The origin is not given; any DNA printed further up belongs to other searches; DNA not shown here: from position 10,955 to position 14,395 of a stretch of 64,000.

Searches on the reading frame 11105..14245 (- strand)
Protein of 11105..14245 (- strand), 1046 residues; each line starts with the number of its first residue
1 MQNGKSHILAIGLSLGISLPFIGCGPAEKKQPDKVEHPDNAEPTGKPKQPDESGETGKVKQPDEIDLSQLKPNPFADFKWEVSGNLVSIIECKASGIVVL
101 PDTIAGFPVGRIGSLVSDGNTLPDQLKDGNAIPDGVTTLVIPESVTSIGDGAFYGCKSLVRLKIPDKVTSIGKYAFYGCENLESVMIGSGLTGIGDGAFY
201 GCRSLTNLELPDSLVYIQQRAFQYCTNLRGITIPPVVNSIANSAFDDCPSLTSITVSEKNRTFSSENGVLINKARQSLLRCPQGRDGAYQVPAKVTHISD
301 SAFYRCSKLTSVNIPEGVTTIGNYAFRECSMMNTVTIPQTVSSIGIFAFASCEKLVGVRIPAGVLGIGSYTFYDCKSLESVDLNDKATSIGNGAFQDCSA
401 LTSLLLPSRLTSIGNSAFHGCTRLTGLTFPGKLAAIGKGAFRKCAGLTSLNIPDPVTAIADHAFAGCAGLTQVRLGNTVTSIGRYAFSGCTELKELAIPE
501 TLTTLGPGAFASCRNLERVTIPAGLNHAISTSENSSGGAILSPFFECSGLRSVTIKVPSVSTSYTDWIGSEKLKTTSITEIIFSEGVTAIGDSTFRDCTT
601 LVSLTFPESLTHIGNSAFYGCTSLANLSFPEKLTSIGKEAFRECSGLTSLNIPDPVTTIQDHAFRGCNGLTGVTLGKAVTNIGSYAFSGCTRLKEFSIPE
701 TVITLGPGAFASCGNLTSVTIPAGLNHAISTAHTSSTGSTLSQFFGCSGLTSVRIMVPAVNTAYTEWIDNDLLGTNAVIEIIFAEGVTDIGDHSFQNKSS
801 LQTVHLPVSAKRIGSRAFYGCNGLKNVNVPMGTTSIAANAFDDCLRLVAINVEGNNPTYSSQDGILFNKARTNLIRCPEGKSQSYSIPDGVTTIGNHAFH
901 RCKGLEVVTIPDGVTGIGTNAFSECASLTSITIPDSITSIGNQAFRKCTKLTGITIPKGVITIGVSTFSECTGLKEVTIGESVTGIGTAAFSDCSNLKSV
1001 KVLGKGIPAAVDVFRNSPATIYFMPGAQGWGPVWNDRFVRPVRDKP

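Call 11: search_protein_families(library=pfam, proteins=[window:11105-14245:-], max_evalue=0.001)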
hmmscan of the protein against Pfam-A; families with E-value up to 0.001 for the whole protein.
window:11105-14245:- (1046 aa): 3 families
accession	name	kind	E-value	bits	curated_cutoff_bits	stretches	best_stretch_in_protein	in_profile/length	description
PF13306.12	LRR_5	-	4.4e-221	722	27.7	8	296-424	1-126/127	BspA type Leucine rich repeat region (6 copies)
PF13855.12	LRR_8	-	6e-42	141.7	27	0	168-211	13-57/61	Leucine rich repeat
PF23952.1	LRR_EndoS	-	7.7e-05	23.3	27.9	0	948-1003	35-90/116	Endo-beta-N-acetylglucosaminidase EndoS LRR domain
